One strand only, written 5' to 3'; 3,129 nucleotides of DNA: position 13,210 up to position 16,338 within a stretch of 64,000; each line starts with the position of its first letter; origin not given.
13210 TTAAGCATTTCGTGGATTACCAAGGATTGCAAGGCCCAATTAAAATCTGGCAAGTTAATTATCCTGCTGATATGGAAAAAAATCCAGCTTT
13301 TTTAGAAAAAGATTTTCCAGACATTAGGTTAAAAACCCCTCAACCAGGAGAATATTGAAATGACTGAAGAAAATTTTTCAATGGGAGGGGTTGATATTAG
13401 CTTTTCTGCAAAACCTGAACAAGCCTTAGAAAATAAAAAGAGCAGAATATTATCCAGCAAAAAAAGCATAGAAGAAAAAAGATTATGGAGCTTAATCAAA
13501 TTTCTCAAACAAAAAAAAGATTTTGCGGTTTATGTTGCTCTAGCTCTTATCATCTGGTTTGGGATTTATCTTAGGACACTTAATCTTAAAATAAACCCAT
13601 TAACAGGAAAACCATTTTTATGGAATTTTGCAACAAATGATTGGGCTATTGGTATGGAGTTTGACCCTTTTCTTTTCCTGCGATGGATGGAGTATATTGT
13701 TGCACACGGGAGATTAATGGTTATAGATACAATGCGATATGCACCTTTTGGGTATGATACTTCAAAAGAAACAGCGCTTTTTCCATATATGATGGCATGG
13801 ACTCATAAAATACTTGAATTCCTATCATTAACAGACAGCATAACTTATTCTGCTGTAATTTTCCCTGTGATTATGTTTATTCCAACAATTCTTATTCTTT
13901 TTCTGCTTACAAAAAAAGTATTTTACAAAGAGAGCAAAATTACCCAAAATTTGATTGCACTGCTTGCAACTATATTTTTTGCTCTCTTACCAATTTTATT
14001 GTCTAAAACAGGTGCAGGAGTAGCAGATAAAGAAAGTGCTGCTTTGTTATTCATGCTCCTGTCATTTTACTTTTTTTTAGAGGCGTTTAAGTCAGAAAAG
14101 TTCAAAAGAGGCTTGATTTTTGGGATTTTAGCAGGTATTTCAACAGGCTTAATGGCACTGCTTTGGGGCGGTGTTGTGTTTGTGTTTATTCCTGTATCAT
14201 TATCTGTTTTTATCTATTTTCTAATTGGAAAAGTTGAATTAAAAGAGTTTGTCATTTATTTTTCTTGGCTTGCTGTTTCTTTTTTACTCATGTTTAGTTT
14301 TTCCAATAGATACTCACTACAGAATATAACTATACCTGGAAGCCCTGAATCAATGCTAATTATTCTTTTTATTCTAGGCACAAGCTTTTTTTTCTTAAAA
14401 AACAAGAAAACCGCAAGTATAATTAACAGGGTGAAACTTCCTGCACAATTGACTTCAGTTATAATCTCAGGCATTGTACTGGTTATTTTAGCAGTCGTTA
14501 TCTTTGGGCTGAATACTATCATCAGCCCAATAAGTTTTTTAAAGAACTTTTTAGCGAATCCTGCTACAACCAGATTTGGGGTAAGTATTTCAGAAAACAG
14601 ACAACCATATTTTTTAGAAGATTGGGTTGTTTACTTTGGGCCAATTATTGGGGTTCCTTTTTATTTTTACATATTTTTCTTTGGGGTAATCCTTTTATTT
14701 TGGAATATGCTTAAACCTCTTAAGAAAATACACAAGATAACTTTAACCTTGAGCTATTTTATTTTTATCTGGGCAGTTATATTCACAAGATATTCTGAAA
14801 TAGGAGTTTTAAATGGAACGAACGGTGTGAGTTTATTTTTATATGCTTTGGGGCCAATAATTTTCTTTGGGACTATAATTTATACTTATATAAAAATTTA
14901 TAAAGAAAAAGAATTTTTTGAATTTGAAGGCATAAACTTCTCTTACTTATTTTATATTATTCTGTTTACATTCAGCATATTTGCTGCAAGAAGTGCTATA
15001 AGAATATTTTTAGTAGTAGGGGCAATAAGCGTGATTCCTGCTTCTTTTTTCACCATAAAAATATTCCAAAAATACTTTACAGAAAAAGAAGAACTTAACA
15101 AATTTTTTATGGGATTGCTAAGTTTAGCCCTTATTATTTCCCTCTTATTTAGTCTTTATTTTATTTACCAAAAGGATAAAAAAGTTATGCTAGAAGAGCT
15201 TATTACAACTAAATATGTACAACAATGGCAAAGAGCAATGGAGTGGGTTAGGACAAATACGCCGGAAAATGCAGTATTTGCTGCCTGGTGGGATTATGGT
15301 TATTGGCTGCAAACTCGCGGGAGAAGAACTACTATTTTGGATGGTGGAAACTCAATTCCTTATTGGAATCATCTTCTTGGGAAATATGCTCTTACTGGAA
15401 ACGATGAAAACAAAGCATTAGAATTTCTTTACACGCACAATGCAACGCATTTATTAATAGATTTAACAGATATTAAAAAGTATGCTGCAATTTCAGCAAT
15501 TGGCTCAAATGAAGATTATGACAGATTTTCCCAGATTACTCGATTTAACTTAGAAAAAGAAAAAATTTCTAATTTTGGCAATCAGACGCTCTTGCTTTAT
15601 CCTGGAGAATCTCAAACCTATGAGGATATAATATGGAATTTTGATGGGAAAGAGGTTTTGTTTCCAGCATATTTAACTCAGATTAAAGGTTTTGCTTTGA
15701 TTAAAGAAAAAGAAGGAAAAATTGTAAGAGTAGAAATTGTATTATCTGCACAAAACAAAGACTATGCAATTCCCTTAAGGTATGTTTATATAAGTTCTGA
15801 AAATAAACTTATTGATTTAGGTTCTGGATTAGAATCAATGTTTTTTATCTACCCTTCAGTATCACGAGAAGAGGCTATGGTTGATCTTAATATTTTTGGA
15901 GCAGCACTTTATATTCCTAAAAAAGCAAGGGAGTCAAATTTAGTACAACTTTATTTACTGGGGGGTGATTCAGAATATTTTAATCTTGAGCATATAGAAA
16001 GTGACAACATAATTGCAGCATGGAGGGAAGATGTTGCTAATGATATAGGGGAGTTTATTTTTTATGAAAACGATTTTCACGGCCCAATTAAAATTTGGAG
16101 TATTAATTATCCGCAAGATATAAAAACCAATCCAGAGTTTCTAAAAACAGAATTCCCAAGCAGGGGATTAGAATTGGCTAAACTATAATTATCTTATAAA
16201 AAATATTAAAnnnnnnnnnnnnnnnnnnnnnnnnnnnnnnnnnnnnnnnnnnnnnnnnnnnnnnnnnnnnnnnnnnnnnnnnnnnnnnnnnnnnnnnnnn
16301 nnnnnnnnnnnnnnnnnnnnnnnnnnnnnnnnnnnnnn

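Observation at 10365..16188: Tandem AglB oligosaccharyltransferase paralogues with patches of near-identical DNA (gene-conversion signature)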

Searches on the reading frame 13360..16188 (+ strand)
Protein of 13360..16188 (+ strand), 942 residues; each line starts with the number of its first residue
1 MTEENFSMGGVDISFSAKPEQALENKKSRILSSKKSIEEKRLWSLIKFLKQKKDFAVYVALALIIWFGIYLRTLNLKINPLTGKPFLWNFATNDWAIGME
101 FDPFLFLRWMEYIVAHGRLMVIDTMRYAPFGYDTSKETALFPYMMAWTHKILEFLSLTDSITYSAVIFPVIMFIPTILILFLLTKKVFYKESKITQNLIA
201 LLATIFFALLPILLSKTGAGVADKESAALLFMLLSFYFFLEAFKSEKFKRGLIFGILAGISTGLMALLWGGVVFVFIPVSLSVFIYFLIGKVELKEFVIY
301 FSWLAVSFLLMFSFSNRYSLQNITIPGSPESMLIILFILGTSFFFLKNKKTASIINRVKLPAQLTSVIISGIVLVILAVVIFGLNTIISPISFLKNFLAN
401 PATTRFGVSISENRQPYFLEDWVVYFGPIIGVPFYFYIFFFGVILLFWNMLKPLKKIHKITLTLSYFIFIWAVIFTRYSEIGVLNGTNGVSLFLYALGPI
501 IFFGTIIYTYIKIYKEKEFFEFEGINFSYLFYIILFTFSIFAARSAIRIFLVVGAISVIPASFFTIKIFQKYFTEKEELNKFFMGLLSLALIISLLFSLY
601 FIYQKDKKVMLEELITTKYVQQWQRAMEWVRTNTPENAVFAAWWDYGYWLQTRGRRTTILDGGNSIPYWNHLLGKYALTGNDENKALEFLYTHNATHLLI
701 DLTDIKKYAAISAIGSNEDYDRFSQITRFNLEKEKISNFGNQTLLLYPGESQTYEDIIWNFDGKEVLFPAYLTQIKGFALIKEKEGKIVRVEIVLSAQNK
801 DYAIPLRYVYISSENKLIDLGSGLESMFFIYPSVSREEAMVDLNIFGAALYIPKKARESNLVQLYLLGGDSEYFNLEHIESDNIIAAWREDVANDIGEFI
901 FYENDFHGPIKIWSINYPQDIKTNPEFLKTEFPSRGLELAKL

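Call 7: search_protein_families(library=pfam, proteins=[window:13360-16188:+])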
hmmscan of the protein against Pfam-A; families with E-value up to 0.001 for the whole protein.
window:13360-16188:+ (942 aa): 2 families
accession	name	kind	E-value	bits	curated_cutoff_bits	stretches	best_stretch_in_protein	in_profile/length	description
PF02516.20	STT3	-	1.5e-18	67.9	24.5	1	90-312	20-236/405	Oligosaccharyl transferase STT3, N-terminal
PF21436.2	STT3-PglB_core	-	0.00023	22.1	23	1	640-680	5-44/131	STT3/PglB/AglB core domain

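Call 10: find_homologous_proteins(query=window:13360-16188:+, max_evalue=1e-50)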
Query window:13360-16188:+ (942 aa): 45 proteins with E <= 1e-50 among 8000 candidates.
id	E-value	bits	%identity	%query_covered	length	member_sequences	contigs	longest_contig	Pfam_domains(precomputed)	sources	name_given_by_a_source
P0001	0.0e+0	2083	100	100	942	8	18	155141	PF02516.21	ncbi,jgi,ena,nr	ncbi:hypothetical protein J4225_02200 [Candidatus Pacearchaeota archaeon]|nr:hypothetical protein [C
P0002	2.2e-271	921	48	96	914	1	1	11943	PF02516.21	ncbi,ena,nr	ncbi:MAG: hypothetical protein KKA64_04680 [Nanoarchaeota archaeon]|nr:hypothetical protein [Nanoarc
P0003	9.1e-266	903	47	98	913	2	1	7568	PF02516.21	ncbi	-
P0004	1.9e-261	888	48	98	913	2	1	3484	PF02516.21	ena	-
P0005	9.7e-259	879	46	97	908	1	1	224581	PF02516.21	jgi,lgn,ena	-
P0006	5.5e-249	847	45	95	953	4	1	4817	PF02516.21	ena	-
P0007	2.8e-246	838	45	96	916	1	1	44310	PF02516.21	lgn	-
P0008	7.2e-245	834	45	96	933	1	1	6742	PF02516.21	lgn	-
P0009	1.1e-243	830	44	41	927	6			PF02516.21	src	-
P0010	1.2e-241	823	44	97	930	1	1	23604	PF02516.21,PF21436.3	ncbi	-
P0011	9.3e-234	797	43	97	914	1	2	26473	PF02516.21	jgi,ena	jgi:asparagine N-glycosylation enzyme membrane subunit Stt3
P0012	4.3e-229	781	43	96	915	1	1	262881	PF02516.21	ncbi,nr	ncbi:Dolichyl-phosphooligosaccharide-protein glycotransferase [uncultured archaeon]|nr:Dolichyl-phos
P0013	8.2e-229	780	41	98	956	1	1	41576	PF02516.21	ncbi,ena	-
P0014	6.9e-226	771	43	97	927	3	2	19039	PF02516.21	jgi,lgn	jgi:asparagine N-glycosylation enzyme membrane subunit Stt3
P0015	4.4e-225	768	43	95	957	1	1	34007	PF02516.21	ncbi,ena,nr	ncbi:hypothetical protein KAT24_00680 [Candidatus Pacearchaeota archaeon]|nr:hypothetical protein [C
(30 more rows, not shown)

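Call 11: find_encoding_contigs(protein=window:13360-16188:+, flank=10000, max_places=10)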
Protein window:13360-16188:+ (942 aa): 24 contigs read that carry it; 4 places shown.
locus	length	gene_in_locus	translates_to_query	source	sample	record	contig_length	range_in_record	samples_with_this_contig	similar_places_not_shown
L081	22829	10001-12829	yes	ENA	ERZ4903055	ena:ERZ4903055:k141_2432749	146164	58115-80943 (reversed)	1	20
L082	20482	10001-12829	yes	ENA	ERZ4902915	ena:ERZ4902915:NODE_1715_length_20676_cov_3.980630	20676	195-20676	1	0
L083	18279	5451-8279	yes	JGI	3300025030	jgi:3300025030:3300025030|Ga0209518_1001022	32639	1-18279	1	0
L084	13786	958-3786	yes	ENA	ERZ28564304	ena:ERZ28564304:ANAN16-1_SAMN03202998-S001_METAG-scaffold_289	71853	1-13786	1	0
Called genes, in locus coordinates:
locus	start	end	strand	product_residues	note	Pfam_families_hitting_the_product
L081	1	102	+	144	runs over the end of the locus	PF01655:Ribosomal_L32e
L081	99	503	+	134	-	PF01280:Ribosomal_L19e, PF25476:Ribosomal_L19e_C (faint)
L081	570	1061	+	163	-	PF17144:Ribosomal_L5e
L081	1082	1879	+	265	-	PF00333:Ribosomal_S5, PF03719:Ribosomal_S5_C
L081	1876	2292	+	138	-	PF00327:Ribosomal_L30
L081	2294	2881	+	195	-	PF00828:Ribosomal_L27A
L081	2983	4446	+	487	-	PF00344:SecY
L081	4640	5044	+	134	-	PF01956:EMC3_TMCO1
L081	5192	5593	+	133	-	PF02996:Prefoldin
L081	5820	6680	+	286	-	PF01944:SpoIIM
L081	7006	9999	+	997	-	PF02516:STT3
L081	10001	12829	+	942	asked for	PF02516:STT3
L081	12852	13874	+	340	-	PF00953:Glycos_transf_4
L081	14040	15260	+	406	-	PF01943:Polysacc_synt, PF13440:Polysacc_synt_3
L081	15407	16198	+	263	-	PF00535:Glycos_transf_2, PF13641:Glyco_tranf_2_3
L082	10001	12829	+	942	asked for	PF02516:STT3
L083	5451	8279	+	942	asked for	PF02516:STT3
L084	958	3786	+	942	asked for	PF02516:STT3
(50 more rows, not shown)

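Call 22: find_related_loci(query=window:13360-16188:+, collection=metagenome_contigs, flank=6000)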
Query window:13360-16188:+ (942 aa) in metagenome_contigs; peptide patterns used: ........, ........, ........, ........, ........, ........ (x = any residue, [..] = any of these).
598 stretches matched a pattern (row limit reached: there are more); 174 encode a relative of the query (tblastn E <= 1e-3); the best 80 are kept; 80 distinct loci.
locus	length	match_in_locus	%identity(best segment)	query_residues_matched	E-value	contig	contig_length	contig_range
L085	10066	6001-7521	24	100-668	2e-24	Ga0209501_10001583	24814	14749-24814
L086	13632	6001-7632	22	31-664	3e-22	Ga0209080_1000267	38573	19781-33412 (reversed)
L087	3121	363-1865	31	100-677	2e-16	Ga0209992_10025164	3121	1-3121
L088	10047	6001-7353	33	100-671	4e-16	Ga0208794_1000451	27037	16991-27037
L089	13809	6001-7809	25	6-700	1e-17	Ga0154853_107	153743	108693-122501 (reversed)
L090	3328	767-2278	26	100-683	8e-16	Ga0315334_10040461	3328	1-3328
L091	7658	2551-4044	32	100-677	1e-15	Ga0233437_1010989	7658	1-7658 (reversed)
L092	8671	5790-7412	26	29-664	1e-15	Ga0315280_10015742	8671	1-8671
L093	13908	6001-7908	28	100-812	1e-15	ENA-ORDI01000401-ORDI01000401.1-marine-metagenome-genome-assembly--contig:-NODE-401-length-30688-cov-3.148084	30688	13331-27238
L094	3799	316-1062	29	526-775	6e-15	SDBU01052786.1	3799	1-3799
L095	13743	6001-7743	28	100-756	8e-15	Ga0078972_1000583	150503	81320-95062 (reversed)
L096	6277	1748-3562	24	41-732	2e-14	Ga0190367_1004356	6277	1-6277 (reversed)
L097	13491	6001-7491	25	100-661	3e-14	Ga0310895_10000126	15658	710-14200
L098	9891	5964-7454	25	100-661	3e-14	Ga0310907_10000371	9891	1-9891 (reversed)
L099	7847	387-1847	34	100-661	3e-14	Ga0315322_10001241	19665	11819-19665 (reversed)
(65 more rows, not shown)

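Call 23: search_solved_structures(query=window:13360-16188:+, max_evalue=0.001, show_alignments=2)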
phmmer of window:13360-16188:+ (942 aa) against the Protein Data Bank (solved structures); distinct sequences matched with E-value up to 0.001: 11.
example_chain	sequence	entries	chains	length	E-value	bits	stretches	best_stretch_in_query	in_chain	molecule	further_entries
8i9p_Lh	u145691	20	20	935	1e-16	63.6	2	97-310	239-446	dolichyl-diphosphooligosaccharide--protein glycotransferase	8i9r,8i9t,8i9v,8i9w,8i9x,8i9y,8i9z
6c26_A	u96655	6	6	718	1e-14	56.9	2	97-309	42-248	Dolichyl-diphosphooligosaccharide--protein glycosyltransferase subunit STT3 | Dolichyl-diphosphooligosaccharide--protein glycotransferase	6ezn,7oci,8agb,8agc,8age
6s7t_A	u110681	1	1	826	4.8e-12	48.1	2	97-312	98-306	Dolichyl-diphosphooligosaccharide--protein glycosyltransferase subunit STT3B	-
2zag_A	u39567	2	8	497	1.3e-10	43.4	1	620-716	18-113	Oligosaccharyl transferase stt3 subunit related protein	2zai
6ftj_5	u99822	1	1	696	1.7e-10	42.9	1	623-708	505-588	Dolichyl-diphosphooligosaccharide--protein glycosyltransferase subunit STT3A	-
6ftg_5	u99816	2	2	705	1.8e-10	42.9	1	623-708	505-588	Dolichyl-diphosphooligosaccharide--protein glycosyltransferase subunit STT3A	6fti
6s7o_A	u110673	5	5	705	2.1e-10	42.6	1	623-708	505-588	Dolichyl-diphosphooligosaccharide--protein glycosyltransferase subunit STT3A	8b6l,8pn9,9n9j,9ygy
5aza_A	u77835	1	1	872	2.3e-10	42.5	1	617-716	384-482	Maltose-binding periplasmic protein,Oligosaccharyl transferase stt3 subunit related protei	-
3vu1_A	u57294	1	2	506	1.9e-09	39.5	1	620-716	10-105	Putative uncharacterized protein PH0242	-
3wov_A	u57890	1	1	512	4.1e-08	35.1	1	621-716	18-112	Oligosaccharyl transferase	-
2lgz_A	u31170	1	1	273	1.5e-07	33.2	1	620-700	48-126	Dolichyl-diphosphooligosaccharide--protein glycosyltransferase subunit STT3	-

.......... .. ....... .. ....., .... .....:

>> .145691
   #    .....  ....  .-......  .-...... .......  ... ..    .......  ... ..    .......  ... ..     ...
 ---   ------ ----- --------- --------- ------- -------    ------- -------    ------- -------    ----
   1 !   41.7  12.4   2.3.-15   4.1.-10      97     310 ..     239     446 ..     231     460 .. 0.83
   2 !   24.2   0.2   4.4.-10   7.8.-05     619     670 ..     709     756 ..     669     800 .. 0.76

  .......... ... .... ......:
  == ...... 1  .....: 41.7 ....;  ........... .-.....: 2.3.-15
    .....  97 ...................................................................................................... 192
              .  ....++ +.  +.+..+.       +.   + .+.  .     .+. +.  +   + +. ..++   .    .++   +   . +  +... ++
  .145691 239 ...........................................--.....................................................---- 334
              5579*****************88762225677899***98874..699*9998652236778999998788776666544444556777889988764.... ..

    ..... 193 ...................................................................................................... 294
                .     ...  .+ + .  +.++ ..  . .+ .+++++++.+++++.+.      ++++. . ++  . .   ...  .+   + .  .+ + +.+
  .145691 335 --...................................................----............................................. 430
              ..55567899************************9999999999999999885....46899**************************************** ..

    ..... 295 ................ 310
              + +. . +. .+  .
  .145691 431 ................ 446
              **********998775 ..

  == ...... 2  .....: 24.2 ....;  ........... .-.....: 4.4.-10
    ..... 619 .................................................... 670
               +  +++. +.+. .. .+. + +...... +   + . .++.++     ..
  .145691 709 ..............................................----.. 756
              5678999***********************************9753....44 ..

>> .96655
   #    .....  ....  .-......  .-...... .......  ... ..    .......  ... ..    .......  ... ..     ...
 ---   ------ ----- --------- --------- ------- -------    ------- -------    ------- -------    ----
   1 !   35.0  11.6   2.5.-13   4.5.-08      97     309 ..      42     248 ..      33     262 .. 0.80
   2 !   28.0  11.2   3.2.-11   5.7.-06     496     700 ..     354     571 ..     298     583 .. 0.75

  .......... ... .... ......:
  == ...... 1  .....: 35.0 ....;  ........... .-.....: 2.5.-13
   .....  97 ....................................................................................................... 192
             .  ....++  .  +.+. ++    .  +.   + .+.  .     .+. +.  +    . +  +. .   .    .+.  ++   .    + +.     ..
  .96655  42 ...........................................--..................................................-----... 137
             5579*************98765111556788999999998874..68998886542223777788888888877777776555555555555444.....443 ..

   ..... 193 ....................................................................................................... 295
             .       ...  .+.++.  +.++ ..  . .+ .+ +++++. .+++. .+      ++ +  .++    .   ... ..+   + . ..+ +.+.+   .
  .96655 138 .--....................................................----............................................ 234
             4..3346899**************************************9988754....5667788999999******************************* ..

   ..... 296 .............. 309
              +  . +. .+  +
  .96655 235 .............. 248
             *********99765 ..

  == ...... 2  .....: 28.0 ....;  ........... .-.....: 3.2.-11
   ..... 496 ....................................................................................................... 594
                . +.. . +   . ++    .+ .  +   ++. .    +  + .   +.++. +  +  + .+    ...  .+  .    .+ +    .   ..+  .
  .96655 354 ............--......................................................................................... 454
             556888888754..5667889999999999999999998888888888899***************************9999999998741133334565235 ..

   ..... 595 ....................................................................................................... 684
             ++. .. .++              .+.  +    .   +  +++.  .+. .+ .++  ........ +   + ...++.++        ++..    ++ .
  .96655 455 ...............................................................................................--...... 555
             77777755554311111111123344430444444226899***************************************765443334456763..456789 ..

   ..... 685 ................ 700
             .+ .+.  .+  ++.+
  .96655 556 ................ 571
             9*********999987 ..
